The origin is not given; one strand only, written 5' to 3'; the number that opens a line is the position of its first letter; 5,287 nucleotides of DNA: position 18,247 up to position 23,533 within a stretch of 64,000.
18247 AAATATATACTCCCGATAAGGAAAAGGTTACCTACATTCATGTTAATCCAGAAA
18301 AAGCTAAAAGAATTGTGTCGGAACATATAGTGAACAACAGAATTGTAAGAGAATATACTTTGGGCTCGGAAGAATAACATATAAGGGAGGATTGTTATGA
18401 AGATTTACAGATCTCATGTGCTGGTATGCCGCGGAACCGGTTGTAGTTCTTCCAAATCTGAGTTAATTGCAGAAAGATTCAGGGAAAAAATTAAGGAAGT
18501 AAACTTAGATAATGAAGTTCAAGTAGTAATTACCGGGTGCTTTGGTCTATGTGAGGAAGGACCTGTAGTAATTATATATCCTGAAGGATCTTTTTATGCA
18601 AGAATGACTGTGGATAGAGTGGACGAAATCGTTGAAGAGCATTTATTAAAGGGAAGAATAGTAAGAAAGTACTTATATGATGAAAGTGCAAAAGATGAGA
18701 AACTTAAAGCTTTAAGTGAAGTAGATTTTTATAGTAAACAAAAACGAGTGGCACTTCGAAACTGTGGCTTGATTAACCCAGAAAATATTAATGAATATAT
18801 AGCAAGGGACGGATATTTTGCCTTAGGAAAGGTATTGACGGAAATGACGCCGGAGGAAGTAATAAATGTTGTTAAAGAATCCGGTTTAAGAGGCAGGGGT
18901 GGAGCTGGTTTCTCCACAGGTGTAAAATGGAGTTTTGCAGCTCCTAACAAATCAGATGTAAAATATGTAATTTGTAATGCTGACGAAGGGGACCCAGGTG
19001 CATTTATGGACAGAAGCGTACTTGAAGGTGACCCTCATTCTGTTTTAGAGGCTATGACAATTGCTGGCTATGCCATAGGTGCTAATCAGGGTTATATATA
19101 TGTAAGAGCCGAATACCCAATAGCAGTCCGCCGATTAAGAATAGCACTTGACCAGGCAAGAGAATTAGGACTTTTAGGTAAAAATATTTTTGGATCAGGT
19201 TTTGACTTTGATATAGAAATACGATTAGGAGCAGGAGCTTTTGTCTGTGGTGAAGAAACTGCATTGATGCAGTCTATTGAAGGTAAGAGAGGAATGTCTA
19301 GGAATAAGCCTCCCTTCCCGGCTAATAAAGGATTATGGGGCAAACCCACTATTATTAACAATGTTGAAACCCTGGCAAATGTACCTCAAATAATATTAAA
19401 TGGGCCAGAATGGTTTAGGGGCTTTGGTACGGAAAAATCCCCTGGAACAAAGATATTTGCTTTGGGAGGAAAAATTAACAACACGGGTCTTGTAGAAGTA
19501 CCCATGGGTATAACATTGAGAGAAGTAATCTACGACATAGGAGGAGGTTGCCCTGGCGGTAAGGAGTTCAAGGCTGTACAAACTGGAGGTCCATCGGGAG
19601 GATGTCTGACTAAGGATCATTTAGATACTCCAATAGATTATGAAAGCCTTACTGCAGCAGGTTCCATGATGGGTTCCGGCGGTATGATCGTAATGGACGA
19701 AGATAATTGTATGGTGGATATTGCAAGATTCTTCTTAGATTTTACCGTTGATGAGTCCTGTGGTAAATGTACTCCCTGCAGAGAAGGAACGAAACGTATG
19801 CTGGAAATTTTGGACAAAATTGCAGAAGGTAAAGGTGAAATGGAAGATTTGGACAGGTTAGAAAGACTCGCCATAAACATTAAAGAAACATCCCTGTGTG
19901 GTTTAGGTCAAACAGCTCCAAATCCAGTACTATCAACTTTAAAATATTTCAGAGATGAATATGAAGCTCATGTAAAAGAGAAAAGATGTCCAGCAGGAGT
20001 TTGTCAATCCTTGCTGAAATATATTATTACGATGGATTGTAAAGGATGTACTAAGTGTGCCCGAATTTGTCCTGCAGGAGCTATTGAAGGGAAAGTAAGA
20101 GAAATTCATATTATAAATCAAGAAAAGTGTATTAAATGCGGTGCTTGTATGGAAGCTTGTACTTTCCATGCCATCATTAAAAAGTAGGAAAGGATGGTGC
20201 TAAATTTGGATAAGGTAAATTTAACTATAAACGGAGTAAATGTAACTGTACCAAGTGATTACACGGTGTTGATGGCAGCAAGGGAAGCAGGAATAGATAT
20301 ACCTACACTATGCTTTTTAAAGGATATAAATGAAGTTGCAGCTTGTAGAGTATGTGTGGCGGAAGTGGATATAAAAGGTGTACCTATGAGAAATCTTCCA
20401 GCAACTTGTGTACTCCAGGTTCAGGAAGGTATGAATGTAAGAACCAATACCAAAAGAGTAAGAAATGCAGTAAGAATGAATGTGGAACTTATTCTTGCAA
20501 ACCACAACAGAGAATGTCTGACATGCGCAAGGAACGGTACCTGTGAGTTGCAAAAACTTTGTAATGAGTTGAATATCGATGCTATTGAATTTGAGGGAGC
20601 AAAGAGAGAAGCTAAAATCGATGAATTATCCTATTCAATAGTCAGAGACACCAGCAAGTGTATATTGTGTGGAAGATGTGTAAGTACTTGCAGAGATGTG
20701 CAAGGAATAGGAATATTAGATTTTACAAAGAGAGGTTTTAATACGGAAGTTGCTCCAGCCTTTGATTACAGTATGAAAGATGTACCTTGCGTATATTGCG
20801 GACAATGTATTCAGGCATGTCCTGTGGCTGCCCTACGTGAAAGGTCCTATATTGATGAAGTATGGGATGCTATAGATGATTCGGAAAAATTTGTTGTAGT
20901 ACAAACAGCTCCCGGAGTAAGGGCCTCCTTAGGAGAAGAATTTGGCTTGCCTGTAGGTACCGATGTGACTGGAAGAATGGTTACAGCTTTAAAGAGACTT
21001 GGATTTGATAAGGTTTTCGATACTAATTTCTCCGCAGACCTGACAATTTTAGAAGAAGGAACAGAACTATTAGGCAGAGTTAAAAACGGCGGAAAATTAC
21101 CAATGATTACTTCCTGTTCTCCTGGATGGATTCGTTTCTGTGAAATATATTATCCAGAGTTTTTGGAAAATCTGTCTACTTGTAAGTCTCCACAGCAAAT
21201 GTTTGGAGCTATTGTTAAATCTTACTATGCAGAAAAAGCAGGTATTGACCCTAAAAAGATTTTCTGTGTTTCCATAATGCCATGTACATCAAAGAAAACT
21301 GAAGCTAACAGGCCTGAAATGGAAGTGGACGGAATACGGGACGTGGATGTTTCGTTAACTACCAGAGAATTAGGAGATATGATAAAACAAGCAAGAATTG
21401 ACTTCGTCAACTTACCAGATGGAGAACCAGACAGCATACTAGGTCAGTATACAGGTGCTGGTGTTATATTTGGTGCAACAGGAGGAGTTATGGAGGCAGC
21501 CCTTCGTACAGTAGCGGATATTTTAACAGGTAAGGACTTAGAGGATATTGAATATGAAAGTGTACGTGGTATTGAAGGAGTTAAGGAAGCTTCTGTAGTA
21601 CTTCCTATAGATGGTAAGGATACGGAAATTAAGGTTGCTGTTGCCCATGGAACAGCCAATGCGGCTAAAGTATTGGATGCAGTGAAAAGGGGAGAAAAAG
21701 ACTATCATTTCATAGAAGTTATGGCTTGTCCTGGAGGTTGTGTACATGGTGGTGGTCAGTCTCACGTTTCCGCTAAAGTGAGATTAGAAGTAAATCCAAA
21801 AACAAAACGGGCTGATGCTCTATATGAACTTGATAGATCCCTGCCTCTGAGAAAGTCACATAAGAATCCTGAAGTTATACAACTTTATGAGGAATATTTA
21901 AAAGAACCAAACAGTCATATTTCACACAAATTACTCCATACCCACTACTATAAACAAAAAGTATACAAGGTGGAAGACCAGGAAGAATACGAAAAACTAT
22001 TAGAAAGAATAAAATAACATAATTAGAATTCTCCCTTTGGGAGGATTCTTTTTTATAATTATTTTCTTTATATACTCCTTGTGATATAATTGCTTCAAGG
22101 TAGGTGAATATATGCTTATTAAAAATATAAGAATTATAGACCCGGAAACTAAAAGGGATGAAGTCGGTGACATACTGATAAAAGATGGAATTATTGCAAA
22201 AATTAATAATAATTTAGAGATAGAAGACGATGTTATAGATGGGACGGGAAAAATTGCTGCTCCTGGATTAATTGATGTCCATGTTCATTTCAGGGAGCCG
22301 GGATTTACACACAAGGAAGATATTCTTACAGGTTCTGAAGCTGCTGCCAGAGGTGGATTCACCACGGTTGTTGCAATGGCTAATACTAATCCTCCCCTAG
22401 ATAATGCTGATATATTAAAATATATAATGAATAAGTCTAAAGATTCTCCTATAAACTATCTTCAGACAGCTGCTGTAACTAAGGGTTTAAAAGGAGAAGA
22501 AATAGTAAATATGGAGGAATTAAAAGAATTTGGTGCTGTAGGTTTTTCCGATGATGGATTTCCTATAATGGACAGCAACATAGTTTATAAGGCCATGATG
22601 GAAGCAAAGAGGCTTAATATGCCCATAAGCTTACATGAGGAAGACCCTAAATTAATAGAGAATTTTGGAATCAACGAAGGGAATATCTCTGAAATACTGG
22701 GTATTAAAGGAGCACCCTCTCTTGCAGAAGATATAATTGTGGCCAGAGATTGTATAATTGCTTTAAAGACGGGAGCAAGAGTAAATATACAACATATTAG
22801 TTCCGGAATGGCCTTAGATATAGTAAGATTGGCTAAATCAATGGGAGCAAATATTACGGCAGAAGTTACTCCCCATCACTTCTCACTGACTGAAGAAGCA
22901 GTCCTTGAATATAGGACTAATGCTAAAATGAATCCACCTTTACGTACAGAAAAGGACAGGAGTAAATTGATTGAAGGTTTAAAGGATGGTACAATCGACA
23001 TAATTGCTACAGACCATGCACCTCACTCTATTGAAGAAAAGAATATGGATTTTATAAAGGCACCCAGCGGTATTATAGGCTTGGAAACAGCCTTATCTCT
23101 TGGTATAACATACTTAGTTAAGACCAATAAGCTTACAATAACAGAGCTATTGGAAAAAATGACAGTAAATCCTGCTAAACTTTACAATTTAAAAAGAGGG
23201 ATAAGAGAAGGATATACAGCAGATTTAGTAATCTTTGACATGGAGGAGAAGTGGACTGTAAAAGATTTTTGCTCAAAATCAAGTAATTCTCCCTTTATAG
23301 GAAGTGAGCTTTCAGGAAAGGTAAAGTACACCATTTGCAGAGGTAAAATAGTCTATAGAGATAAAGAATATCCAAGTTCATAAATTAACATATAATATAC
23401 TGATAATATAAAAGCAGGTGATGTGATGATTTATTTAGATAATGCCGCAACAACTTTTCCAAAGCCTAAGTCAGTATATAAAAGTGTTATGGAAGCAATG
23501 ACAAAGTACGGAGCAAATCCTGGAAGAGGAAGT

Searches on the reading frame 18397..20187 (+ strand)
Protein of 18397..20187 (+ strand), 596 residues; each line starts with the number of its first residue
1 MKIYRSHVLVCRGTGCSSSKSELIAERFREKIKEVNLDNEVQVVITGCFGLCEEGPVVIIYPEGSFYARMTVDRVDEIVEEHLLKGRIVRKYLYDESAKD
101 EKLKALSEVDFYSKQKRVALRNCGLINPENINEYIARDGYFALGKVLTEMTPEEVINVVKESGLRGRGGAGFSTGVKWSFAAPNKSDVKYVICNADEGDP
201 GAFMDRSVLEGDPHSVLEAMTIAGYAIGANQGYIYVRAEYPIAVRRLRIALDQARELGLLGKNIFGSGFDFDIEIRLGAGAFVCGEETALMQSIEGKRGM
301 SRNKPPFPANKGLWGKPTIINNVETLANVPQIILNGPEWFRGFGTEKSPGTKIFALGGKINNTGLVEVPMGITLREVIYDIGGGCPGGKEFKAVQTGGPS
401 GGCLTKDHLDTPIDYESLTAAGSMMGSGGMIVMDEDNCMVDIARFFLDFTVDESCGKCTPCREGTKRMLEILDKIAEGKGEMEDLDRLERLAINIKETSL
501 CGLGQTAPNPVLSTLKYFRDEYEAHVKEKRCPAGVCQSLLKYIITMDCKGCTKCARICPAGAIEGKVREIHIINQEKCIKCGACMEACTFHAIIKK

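Call 62: search_protein_families(library=ncbifam, proteins=[window:18397-20187:+], max_evalue=1e-20)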
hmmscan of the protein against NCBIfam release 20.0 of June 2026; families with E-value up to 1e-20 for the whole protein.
window:18397-20187:+ (596 aa): 3 families
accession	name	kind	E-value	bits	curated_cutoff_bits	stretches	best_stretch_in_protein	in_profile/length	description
TIGR01959.1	nuoF_fam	equivalog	1.4e-161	537.5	558.65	1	128-526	11-410/410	NADH-quinone oxidoreductase subunit NuoF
NF008436.0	PRK11278.1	equivalog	4.8e-129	431.1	749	1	128-530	24-430/448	NADH-quinone oxidoreductase subunit NuoF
NF010120.0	PRK13596.1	equivalog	2.6e-125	418.3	389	1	139-530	27-421/433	NADH-quinone oxidoreductase subunit NuoF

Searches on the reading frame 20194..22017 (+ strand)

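Call 62: search_protein_families(library=ncbifam, proteins=[window:20194-22017:+], max_evalue=1e-20)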
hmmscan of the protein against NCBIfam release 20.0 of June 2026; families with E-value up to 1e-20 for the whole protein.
window:20194-22017:+ (607 aa): 8 families
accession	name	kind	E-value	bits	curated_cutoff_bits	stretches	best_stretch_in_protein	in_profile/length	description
NF040763.1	FeFe_hydrog_A6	exception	8.9e-272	902.6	765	1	8-587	1-570/571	NADH-dependent [FeFe] hydrogenase, group A6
NF040762.1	Hydr_FeFe_Clost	exception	5.2e-215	715.4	900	1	9-585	2-571/572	ferredoxin hydrogenase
TIGR02512.1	FeFe_hydrog_A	subfamily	3e-167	556.2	405.95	1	148-524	1-374/375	[FeFe] hydrogenase, group A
NF005745.0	PRK07569.1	equivalog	1.1e-51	175.6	333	1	8-218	4-211/238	bidirectional hydrogenase complex protein HoxU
TIGR04105.1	FeFe_hydrog_B1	subfamily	3.4e-50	171.1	450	1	152-466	140-429/462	monomeric [FeFe] hydrogenase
TIGR01973.1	NuoG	equivalog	1.1e-36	126.9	470.05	1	10-219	1-203/606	NADH-quinone oxidoreductase subunit NuoG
NF006305.0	PRK08493.1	equivalog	1.8e-32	112.4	591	1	8-219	2-226/819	NADH-quinone oxidoreductase subunit G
NF005895.0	PRK07860.1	equivalog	3.4e-31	108.1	802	1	5-219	15-225/811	NADH-quinone oxidoreductase subunit G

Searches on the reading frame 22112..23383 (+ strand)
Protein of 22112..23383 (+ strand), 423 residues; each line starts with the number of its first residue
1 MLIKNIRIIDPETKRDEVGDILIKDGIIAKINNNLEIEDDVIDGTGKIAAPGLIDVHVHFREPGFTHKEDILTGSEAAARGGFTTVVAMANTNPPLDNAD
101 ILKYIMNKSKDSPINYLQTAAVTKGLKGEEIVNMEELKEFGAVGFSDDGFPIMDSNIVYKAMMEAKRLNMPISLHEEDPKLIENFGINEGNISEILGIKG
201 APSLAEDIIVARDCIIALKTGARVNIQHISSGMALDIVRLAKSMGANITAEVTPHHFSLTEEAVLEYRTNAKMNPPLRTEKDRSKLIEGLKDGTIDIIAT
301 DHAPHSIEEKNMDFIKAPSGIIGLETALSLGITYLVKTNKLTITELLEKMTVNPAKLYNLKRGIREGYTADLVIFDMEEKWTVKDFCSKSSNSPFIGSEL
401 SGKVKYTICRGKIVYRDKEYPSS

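Call 62: search_protein_families(library=ncbifam, proteins=[window:22112-23383:+], max_evalue=1e-20)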
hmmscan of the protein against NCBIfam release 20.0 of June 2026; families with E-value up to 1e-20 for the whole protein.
window:22112-23383:+ (423 aa): 30 families (the best 25 are shown)
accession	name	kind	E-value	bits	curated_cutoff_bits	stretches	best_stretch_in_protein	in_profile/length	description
NF006839.0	PRK09357.1-4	equivalog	3.7e-190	632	576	1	1-416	2-421/422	dihydroorotase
NF006844.0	PRK09357.2-5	equivalog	8e-141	469.8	701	1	1-417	4-422/422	dihydroorotase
NF006837.0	PRK09357.1-2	equivalog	6.8e-133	443.3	575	1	1-419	3-426/428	dihydroorotase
NF006845.0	PRK09357.2-6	equivalog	2.7e-130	434.9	728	1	1-417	3-427/428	dihydroorotase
TIGR00857.1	pyrC_multi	subfamily_domain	8.3e-130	433.4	279.05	1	19-417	6-411/412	dihydroorotase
NF006843.0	PRK09357.2-4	equivalog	4.8e-123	411.2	786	1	1-418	3-423/431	dihydroorotase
NF006836.0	PRK09357.1-1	equivalog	8.6e-118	393.7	538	1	14-419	12-428/432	dihydroorotase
NF006841.0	PRK09357.2-2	equivalog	4.2e-116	388.1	640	1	1-418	2-420/421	dihydroorotase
NF006558.0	PRK09059.1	equivalog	2.4e-107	359.2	645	1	2-416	6-428/430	dihydroorotase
NF006842.0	PRK09357.2-3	equivalog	1e-104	350.7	695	1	2-414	4-437/440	dihydroorotase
NF005791.0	PRK07627.1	equivalog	5.1e-89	299.1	442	1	2-417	4-424/425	dihydroorotase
NF002668.0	PRK02382.1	equivalog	1.6e-88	297.3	452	1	1-419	1-415/436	dihydroorotase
NF005614.0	PRK07369.1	equivalog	3.5e-88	296.2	456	1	2-407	5-416/419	dihydroorotase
NF006838.0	PRK09357.1-3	equivalog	2.9e-81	273.5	644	1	3-416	5-422/423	dihydroorotase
NF005751.0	PRK07575.1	equivalog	1.4e-76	257.7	529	1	1-418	5-423/440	dihydroorotase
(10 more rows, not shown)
